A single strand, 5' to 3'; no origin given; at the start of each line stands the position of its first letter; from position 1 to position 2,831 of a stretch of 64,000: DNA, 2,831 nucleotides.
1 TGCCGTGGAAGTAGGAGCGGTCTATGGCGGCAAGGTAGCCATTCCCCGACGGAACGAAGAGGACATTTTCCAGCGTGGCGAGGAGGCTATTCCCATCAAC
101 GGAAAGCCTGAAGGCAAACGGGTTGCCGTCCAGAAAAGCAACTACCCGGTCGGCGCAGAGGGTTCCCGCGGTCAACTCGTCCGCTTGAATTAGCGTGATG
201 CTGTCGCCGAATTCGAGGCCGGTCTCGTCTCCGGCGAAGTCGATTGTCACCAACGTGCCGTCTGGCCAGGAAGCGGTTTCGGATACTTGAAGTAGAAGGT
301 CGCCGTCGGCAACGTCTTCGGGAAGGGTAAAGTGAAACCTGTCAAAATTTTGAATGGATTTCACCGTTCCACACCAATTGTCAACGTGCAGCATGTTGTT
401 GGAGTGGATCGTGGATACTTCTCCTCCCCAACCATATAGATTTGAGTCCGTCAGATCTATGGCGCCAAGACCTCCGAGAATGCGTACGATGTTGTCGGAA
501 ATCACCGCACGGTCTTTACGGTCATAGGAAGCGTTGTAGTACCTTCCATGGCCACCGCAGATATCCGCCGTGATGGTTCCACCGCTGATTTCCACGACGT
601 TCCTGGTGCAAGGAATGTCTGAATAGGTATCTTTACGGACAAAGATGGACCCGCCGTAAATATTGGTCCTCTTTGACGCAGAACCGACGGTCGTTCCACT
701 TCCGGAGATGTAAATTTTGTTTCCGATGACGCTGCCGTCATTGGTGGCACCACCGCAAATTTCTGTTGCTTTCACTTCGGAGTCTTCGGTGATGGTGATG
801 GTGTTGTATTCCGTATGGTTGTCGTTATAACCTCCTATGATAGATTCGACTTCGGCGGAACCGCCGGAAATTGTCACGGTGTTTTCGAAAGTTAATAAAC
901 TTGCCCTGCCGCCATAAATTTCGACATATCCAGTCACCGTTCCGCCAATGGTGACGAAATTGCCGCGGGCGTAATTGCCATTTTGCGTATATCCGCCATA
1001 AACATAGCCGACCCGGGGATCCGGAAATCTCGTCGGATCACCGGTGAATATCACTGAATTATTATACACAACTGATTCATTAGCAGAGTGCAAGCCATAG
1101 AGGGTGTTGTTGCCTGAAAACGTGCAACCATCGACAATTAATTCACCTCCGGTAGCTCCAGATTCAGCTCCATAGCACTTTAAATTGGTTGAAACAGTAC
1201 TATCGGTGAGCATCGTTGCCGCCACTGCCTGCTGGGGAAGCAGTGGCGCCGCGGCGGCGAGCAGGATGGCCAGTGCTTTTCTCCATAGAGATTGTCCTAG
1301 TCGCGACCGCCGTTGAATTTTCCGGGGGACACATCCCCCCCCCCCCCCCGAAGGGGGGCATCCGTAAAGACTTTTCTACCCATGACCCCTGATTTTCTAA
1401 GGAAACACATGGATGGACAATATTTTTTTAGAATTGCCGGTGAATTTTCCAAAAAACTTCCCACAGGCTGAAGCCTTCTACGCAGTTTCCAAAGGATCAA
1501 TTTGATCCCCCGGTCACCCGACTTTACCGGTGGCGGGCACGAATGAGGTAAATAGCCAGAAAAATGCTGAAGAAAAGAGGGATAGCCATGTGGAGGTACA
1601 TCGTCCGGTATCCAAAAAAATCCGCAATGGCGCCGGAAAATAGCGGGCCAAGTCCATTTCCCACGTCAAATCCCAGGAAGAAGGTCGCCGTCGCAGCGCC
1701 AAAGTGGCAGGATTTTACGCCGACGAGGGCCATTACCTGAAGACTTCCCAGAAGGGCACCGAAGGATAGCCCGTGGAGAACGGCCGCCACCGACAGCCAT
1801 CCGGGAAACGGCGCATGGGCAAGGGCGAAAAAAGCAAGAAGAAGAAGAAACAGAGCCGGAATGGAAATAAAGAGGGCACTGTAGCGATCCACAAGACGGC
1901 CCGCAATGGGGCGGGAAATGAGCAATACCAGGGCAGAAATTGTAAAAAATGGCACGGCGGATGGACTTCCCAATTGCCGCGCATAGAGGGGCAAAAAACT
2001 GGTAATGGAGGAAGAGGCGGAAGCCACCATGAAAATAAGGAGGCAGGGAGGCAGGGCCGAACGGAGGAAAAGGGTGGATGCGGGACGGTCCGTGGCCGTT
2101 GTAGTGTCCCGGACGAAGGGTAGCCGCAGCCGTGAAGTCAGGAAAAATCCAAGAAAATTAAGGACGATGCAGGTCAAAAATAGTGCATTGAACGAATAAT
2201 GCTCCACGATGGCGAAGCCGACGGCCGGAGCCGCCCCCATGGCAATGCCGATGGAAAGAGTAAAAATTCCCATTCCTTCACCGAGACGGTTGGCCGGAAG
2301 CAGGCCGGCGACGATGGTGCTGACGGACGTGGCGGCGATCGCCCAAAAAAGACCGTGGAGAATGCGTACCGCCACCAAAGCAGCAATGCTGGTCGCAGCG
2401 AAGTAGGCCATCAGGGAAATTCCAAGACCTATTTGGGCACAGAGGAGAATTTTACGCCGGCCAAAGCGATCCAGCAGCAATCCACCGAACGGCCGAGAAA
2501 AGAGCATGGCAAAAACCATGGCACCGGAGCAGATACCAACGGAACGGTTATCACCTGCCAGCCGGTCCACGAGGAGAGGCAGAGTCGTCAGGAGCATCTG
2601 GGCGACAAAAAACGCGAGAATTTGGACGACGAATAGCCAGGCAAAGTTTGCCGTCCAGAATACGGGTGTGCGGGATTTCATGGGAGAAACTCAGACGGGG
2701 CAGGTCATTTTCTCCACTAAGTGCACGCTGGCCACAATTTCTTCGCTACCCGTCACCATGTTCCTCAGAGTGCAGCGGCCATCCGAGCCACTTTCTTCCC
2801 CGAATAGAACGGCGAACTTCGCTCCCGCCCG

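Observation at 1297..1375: G15 tract four codons into a hidden Pmp/autotransporter-like gene: predicted slipped-strand ON/OFF switch, OFF as sequenced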

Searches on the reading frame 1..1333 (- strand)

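Call 7: search_protein_families(library=pfam, proteins=[window:1-1333:-], max_evalue=0.01)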
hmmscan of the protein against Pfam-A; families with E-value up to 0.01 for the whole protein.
window:1-1333:- (444 aa): 0 families

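Call 23: search_protein_representatives(protein=window:1-1333:-)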
Query: 444 residues. Proteins with E-value up to 0.001 (for the whole library): 178; up to 1e-10: 22; up to 1e-30: 1. The best 150 are listed.
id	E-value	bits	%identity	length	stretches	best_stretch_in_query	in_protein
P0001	5.1e-231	783.6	100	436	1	95-444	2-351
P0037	8.5e-27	110.6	38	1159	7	110-386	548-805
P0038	8.9e-23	97.3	37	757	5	243-391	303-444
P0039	3.6e-19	85.4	35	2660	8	127-386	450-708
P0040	7.6e-19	84.4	33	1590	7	109-394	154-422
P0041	1.3e-17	80.3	35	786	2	111-434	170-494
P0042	6.7e-15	71.4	33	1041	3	223-414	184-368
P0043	5.6e-13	65.0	34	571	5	293-384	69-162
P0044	9.8e-13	64.2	32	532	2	57-434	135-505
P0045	3.6e-12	62.4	35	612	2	123-422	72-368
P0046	4.3e-12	62.1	33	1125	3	249-422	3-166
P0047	5.0e-12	61.9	34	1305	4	190-383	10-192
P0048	5.1e-12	61.9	34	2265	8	109-386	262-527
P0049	7.0e-12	61.4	31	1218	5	42-380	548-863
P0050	1.0e-11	60.9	33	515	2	111-422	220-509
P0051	1.1e-11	60.7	33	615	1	54-389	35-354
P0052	1.3e-11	60.5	38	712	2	109-421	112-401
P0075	2.0e-08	50.0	71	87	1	3-50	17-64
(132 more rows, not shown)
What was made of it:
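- On Classical (type Va) autotransporter: There are 178 library proteins at E <= 1e-3 and 22 at E <= 1e-10 (call 23).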

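Call 25: find_encoding_contigs(protein=P0075, flank=10000, max_places=10)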
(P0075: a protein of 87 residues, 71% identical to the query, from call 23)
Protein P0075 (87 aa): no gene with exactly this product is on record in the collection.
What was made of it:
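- On Simple-sequence-repeat contingency (phase-variable) locus: The paralog's DNA was not retrievable (call 25).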

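Call 31: list_cluster_members(proteins=[P0001, P0075])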
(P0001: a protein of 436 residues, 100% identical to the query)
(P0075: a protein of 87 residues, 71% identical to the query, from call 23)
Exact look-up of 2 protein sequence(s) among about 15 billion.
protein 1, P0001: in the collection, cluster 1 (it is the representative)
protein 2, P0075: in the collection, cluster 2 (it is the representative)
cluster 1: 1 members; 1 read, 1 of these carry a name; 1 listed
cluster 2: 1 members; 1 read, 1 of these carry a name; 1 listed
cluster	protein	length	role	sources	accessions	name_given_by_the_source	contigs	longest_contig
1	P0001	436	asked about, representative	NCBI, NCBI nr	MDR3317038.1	MAG: hypothetical protein LBS68_03170, partial [Puniceicoccales bacterium] | hypothetical protein [Puniceicoccales bacterium]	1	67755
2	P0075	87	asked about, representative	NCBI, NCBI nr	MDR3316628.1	MAG: hypothetical protein LBS68_00940 [Puniceicoccales bacterium] | hypothetical protein [Puniceicoccales bacterium]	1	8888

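Call 34: search_protein_families(library=pfam, proteins=[P0075, P0041, P0037], max_evalue=10)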
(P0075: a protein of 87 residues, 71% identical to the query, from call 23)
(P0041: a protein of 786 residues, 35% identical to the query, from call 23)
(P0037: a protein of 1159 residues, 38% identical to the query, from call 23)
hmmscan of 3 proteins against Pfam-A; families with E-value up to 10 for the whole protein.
P0075 (87 aa): 1 family
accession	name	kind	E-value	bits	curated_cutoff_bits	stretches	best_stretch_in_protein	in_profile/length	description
PF16806.10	ExsD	-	0.12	13.1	27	1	20-46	33-59/79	Antiactivator protein ExsD N-terminal domain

P0041 (786 aa): 1 family
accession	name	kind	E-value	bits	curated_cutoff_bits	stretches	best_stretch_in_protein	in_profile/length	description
PF03797.25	Autotransporter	-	4.5e-18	66.4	26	1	533-764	6-253/255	Autotransporter beta-domain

P0037 (1159 aa): 2 families
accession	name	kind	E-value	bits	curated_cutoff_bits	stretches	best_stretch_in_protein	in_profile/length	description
PF12930.12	DUF3836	-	0.67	10.3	25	1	99-142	14-57/127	Family of unknown function (DUF3836)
PF16267.10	DUF4920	-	1.4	9.5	25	1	735-766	32-62/87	Domain of unknown function (DUF4920)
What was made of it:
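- On Chlamydial polymorphic membrane protein (Pmp): At E <= 10 there is only one spurious hit (call 34).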

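Call 49: predict_structure(alignment_id=A2)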
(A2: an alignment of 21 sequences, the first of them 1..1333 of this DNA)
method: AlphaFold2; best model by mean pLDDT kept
length: 444 residues; sequences in the alignment: 21
mean_pLDDT: 79.2   pTM: 0.82
mean pLDDT of the five models: 79.2, 78.8, 77.1, 75.0, 71.8
residues with pLDDT >= 90: 211; 70-90: 121; 50-70: 39; < 50: 73
segments of 3 or more residues with pLDDT < 50: 1-37, 268-271, 391-402, 425-444
pLDDT, mean of each block of 10 residues (from residue 1): 31 38 36 46 76 62 86 87 82 91 87 87 95 95 94 96 96 95 95 93 97 92 94 71 96 96 70 72 89 96 76 94 95 90 94 87 78 84 82 39 68 87 51 35 31
secondary structure, 60 per line:
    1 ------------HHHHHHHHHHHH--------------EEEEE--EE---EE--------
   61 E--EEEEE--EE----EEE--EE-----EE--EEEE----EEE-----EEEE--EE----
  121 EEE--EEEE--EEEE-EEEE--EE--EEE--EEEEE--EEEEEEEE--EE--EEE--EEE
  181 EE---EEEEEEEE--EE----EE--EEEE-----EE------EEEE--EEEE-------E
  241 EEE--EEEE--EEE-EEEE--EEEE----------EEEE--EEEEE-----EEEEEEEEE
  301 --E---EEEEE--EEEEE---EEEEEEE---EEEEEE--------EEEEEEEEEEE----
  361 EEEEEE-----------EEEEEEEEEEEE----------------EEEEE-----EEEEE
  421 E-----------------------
elements in order: H13-24 E39-43 E64-68 E77-79 E93-96 E101-103 E109-112 E121-123 E126-129 E132-135 E137-140 E147-149 E152-156 E159-166 E173-175 E178-182 E186-193 E206-209 E223-226 E229-232 E240-243 E246-249 E252-254 E256-259 E262-265 E276-279 E282-286 E292-300 E307-311 E314-318 E322-328 E332-337 E346-356 E361-366 E378-389 E406-410 E416-421
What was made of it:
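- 1..1219 (-): Passenger region with seven (I/V)(Y/C/I/L)GG repeats and the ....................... module. It runs off the window and then off the contig. AF2 model is all-beta with mean pLDDT 79 (call 49).
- On Classical (type Va) autotransporter: The AF2 model has mean pLDDT 79 and pTM 0.82, and is all-beta with short periodic strands (call 49).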

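Call 51: fold_search(model_id=the predicted structure, library=pdb)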
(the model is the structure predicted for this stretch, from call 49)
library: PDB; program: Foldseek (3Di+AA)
matches with E <= 10: 114; with E <= 0.001: 0
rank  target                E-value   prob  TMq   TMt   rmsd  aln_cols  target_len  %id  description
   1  7koh_D                7.5e-03  0.38  0.18  0.15  21.2       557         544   11  Crystal structure of antigen 43 from Escherichia coli EDL933 (released 2022-03-09)
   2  7jvi_A                9.0e-03  0.66  0.26  0.27  14.6       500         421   12  Crystal structure of a beta-helix domain retrieved from capybara gut metagenome (released 2021-09-08)
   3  4q1q_A                3.3e-02  0.18  0.15  0.20  14.0       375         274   13  Crystal structure of TibC-catalyzed hyper-glycosylated TibA55-350 fragment (released 2014-09-17)
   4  4kh3                  4.0e-02  0.13  0.13  0.12  23.1       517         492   10  Structure of a bacterial self-associating protein (released 2014-01-15)
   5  7o7t                  9.9e-02  0.04  0.10  0.07  22.4       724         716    8  Structure of the PL6 family alginate lyase Patl3640 from Pseudoalteromonas atlantica T6c in complex with 4-deoxy-L-eryth (released 2021-07-28)
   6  9mne_A                1.8e-01  0.07  0.15  0.09  22.9       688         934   10  Crystal structure of enteropathogenic Escherichia coli EspC (released 2025-10-29)
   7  7koh_C                1.9e-01  0.08  0.14  0.12  21.9       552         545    9  Crystal structure of antigen 43 from Escherichia coli EDL933 (released 2022-03-09)
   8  7koh_A                2.0e-01  0.10  0.17  0.14  21.9       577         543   10  Crystal structure of antigen 43 from Escherichia coli EDL933 (released 2022-03-09)
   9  8ikw_B                2.5e-01  0.09  0.16  0.18  15.5       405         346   14  A complex structure of PGIP-PG (released 2024-02-07)
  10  7koh_B                3.1e-01  0.08  0.16  0.14  21.6       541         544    9  Crystal structure of antigen 43 from Escherichia coli EDL933 (released 2022-03-09)
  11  2iou_G                3.8e-01  0.08  0.18  0.17  17.1       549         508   12  Major Tropism Determinant P1 (Mtd-P1) Variant Complexed with Bordetella brochiseptica Virulence Factor Pertactin extra (released 2007-10-23)
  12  1dab                  4.0e-01  0.05  0.13  0.11  18.3       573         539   11  The Structure of Bordetella Pertussis Virulence Factor P.69 Pertactin (released 1999-12-15)
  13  7dmk_A                4.2e-01  0.04  0.12  0.09  23.4       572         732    8  PL6 alginate lyase BcAlyPL6 (released 2021-10-06)
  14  8bwk_D                5.0e-01  0.08  0.18  0.13  16.7       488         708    9  Metagenomic derived PL6 alginate lyase (released 2023-12-20)
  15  2bm7_C                5.5e-01  0.04  0.10  0.17  13.4       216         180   10  The Structure of MfpA (Rv3361c, P3221 Crystal form). The Pentapeptide Repeat Protein from Mycobacterium tuberculosis F (released 2005-06-07)
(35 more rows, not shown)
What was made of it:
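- On Classical (type Va) autotransporter: Foldseek against the PDB puts autotransporter passengers near the top (Ag43, TibA, EspC, pertactin), but E >= 7.5e-3 and TM <= 0.27 (call 51).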

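Call 58: list_cluster_members(proteins=[P0037, P0038, P0039, P0040, P0041, P0042, P0044, P0045, P0051, P0052])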
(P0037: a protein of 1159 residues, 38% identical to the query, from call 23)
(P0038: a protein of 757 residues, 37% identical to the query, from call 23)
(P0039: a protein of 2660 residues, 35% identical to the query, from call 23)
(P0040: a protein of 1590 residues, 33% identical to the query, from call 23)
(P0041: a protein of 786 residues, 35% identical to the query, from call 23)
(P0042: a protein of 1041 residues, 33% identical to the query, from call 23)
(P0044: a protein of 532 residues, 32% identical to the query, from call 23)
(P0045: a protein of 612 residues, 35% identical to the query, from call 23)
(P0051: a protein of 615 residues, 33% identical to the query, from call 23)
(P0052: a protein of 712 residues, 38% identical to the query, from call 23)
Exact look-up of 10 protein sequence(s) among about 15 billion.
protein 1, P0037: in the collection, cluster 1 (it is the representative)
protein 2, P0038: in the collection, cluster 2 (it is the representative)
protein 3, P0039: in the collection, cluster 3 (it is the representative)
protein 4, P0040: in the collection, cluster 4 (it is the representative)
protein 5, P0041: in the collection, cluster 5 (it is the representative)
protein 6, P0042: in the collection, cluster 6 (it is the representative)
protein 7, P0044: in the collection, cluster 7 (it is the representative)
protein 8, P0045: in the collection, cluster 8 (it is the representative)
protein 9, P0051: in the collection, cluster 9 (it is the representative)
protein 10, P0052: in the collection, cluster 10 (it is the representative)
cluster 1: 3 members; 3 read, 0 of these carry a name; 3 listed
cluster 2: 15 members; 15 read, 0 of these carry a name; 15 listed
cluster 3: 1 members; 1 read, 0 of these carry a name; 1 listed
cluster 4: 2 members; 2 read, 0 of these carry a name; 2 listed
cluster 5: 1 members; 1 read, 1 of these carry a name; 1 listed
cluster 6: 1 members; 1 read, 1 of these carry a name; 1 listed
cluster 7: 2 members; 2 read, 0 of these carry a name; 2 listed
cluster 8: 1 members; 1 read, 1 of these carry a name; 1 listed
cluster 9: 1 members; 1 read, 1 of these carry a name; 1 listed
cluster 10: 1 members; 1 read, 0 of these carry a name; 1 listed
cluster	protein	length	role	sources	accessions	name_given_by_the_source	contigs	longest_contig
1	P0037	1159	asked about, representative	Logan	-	-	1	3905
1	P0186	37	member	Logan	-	-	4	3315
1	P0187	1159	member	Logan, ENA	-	-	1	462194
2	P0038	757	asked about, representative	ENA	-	-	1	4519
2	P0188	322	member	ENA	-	-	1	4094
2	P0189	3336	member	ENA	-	-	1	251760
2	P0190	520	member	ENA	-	-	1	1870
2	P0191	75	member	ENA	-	-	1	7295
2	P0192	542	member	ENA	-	-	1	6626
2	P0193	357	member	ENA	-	-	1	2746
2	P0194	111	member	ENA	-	-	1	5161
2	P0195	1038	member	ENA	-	-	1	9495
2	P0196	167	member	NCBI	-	-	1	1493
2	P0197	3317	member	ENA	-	-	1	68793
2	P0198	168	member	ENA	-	-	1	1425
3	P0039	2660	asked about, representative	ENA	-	-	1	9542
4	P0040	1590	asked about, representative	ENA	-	-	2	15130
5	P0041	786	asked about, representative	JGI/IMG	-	hypothetical protein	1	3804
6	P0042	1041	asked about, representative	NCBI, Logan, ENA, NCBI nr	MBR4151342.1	MAG: hypothetical protein IKT98_00100 [Selenomonadaceae bacterium] | hypothetical protein [Selenomonadaceae bacterium]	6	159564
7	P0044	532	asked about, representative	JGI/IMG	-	-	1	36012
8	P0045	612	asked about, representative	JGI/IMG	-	outer membrane autotransporter protein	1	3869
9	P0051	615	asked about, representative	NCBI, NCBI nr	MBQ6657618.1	MAG: hypothetical protein IJM64_10125 [Ottowia sp.] | hypothetical protein [Ottowia sp.]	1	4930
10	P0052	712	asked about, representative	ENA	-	-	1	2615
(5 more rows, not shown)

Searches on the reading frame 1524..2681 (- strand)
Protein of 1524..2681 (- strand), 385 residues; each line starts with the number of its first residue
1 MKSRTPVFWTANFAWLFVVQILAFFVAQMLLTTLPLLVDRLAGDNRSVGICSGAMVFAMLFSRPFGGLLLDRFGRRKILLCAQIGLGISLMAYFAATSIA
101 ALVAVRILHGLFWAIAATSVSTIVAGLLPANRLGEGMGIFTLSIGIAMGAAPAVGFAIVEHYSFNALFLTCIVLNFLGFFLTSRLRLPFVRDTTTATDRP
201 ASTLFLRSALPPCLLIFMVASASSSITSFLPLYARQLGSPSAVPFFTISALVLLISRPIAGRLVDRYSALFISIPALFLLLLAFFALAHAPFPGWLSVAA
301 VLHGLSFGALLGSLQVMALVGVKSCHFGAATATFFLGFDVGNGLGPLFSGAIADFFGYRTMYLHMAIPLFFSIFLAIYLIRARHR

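Call 7: search_protein_families(library=pfam, proteins=[window:1524-2681:-], max_evalue=0.01)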
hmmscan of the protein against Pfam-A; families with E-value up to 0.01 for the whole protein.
window:1524-2681:- (385 aa): 2 families
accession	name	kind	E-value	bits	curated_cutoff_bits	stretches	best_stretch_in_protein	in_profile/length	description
PF07690.21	MFS_1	-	6.2e-52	177.1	33.4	2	16-318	1-319/347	Major Facilitator Superfamily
PF05977.19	MFS_3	-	0.00031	19.8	27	1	21-193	227-401/524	Transmembrane secretion effector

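Call 8: find_encoding_contigs(protein=window:1524-2681:-, flank=10000, max_places=10)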
Protein window:1524-2681:- (385 aa): 1 contig read that carries it; 1 place shown.
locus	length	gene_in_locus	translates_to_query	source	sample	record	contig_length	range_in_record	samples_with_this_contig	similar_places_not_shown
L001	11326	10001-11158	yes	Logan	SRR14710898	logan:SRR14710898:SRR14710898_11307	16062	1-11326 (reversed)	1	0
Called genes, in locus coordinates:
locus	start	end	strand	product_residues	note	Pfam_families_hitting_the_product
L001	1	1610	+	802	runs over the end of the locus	PF00999:Na_H_Exchanger, PF02080:TrkA_C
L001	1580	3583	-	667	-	PF01734:Patatin (weak)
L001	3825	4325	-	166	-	PF01648:ACPS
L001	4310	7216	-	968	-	PF07517:SecA_DEAD, PF00270:DEAD (faint), PF01043:SecA_PP_bind, PF21090:P-loop_SecA, PF07516:SecA_SW, PF02810:SEC-C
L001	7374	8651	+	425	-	-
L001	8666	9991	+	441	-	PF13393:tRNA-synt_His, PF00587:tRNA-synt_2b (weak), PF03129:HGTP_anticodon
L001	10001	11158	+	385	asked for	PF07690:MFS_1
